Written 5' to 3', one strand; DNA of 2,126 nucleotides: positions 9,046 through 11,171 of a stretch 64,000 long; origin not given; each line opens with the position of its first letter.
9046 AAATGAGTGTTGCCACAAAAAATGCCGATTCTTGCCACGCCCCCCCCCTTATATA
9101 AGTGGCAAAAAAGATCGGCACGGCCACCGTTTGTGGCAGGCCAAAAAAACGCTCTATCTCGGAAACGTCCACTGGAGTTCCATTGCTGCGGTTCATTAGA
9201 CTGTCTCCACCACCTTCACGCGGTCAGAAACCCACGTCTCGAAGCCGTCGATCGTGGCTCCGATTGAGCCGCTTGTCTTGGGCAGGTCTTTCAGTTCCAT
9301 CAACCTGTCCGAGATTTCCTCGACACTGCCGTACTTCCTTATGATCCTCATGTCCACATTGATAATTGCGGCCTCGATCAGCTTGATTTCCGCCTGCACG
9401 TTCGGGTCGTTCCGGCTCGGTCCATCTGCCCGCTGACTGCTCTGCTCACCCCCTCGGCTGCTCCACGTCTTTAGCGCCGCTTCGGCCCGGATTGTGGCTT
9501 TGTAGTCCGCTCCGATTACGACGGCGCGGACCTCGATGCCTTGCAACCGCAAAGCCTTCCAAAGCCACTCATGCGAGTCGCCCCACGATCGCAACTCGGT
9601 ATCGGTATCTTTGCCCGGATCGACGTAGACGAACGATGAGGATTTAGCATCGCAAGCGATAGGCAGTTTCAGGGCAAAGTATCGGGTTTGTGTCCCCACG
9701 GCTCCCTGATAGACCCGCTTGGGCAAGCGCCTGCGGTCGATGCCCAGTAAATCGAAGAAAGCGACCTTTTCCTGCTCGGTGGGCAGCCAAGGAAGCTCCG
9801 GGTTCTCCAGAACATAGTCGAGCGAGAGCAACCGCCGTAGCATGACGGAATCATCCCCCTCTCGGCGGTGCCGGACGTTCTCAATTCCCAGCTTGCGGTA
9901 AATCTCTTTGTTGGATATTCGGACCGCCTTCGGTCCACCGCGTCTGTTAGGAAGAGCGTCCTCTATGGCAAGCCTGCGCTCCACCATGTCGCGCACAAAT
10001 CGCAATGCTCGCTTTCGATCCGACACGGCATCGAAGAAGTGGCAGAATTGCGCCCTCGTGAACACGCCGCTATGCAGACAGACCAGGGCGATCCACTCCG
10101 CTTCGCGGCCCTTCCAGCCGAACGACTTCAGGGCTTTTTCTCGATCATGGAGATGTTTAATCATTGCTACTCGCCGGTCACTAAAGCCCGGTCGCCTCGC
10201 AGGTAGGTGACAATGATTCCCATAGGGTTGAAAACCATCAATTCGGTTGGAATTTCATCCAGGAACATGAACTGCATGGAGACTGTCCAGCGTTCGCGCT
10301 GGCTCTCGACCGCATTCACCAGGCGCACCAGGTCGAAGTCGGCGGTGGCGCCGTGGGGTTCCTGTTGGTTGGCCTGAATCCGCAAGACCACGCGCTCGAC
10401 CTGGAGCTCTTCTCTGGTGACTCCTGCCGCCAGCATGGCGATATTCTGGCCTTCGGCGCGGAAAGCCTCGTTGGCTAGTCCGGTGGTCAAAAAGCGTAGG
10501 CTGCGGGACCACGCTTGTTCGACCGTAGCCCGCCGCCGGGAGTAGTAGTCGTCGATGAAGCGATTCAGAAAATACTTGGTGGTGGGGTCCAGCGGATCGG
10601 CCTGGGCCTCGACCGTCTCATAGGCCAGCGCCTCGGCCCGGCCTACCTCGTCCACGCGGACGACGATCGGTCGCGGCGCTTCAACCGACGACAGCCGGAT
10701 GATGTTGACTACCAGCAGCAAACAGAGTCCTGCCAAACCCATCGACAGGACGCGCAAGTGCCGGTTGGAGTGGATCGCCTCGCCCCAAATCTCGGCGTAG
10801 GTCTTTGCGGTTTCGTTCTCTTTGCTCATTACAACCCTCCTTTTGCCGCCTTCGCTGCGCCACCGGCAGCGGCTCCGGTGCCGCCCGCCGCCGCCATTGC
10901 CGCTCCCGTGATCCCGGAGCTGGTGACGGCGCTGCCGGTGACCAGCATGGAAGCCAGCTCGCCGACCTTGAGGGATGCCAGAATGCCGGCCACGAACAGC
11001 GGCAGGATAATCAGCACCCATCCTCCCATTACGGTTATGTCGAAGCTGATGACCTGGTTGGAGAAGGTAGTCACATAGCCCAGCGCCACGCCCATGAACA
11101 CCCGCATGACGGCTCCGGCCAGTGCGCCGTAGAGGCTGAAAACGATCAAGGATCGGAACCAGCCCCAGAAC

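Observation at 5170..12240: Decayed integrative/conjugative element with a non-canonical, scrambled transfer gene set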

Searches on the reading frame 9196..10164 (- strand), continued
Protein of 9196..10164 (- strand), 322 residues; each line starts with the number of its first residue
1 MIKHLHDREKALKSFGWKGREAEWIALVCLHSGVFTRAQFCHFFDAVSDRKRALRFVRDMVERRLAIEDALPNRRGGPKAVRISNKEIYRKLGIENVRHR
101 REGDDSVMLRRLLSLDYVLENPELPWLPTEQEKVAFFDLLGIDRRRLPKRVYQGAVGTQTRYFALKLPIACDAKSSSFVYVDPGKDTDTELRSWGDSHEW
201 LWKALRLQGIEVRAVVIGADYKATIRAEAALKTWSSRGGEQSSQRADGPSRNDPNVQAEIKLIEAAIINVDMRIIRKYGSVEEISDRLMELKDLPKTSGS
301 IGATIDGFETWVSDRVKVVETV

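Call 89: search_protein_families(library=pfam, proteins=[P0359, P0386, P0402, P0446, P0382, P0398, P0354, P0431], max_evalue=0.01)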
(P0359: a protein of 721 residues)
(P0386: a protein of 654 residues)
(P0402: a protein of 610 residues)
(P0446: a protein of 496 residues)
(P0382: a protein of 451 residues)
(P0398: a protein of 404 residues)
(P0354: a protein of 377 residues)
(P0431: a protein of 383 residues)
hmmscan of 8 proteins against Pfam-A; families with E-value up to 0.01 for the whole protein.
P0359 (721 aa): 2 families
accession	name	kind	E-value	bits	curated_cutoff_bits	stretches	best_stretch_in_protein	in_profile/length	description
PF18818.7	MPTase-PolyVal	-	1e-35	123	27.5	1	171-298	3-125/126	Zincin-like metallopeptidase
PF08401.16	ArdcN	-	2.2e-23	83.2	22.6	1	18-110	2-96/123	N-terminal domain of anti-restriction factor ArdC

P0386 (654 aa): 3 families
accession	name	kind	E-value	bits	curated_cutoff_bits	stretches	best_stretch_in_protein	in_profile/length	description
PF18818.7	MPTase-PolyVal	-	6.2e-29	101.1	27.5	1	153-282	2-125/126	Zincin-like metallopeptidase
PF08401.16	ArdcN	-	2.4e-11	44.3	22.6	1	15-100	3-89/123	N-terminal domain of anti-restriction factor ArdC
PF20054.4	Tc-38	-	0.0054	16.9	23.2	0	66-102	17-53/70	Trypanosoma Tc-38 (p38) protein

P0402 (610 aa): 1 family
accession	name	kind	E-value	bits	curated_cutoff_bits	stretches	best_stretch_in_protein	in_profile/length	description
PF18818.7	MPTase-PolyVal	-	2.8e-30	105.4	27.5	1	92-219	4-125/126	Zincin-like metallopeptidase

P0446 (496 aa): 0 families

P0382 (451 aa): 0 families

P0398 (404 aa): 0 families

P0354 (377 aa): 0 families

P0431 (383 aa): 0 families

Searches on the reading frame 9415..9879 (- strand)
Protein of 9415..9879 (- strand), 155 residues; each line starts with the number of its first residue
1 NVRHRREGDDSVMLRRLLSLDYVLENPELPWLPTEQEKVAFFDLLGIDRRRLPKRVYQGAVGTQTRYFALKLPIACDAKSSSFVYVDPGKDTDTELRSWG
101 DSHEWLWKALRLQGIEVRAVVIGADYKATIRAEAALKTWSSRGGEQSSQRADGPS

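Call 98: predict_structure(alignment_id=A8)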
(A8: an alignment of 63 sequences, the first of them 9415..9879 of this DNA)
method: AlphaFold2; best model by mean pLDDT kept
length: 155 residues; sequences in the alignment: 63
mean_pLDDT: 63.1   pTM: 0.60
mean pLDDT of the five models: 63.1, 62.6, 59.8, 57.3, 52.0
residues with pLDDT >= 90: 0; 70-90: 77; 50-70: 40; < 50: 38
segments of 3 or more residues with pLDDT < 50: 1-28, 146-155
pLDDT, mean of each block of 10 residues (from residue 1): 33 37 48 69 80 75 70 61 65 60 82 80 70 74 55 35
secondary structure, 60 per line:
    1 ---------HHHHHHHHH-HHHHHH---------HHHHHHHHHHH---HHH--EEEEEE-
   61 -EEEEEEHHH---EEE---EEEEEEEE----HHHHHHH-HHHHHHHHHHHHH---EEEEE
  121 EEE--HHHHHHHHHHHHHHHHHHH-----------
elements in order: H10-18 H20-25 H35-45 E54-59 E62-67 E74-76 E80-87 H92-98 H100-112 E116-123 H126-144

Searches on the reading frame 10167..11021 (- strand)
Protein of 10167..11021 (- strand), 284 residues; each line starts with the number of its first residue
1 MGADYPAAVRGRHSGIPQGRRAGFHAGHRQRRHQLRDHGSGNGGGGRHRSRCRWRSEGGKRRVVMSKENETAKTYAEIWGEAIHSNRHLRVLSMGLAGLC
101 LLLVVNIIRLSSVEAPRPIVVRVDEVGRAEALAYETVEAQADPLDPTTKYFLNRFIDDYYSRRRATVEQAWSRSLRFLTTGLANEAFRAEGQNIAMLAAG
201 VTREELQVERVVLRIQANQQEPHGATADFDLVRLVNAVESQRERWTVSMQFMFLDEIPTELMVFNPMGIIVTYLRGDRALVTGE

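Call 4: search_protein_families(library=pfam, proteins=[window:10167-11021:-], max_evalue=0.01)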
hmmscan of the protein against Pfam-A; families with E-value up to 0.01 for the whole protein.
window:10167-11021:- (284 aa): 1 family
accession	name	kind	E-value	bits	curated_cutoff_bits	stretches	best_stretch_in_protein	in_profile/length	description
PF04335.19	VirB8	-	2e-15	57.6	23.2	1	72-277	3-211/213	VirB8 protein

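Call 5: search_protein_families(library=ncbifam, proteins=[window:10167-11021:-], max_evalue=0.01)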
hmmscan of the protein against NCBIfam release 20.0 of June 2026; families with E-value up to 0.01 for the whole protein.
window:10167-11021:- (284 aa): 1 family
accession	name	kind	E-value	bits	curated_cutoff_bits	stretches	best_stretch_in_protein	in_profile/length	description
NF010446.0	PRK13872.1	equivalog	1.7e-08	34.4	152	1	72-275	24-221/228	conjugal transfer protein TrbF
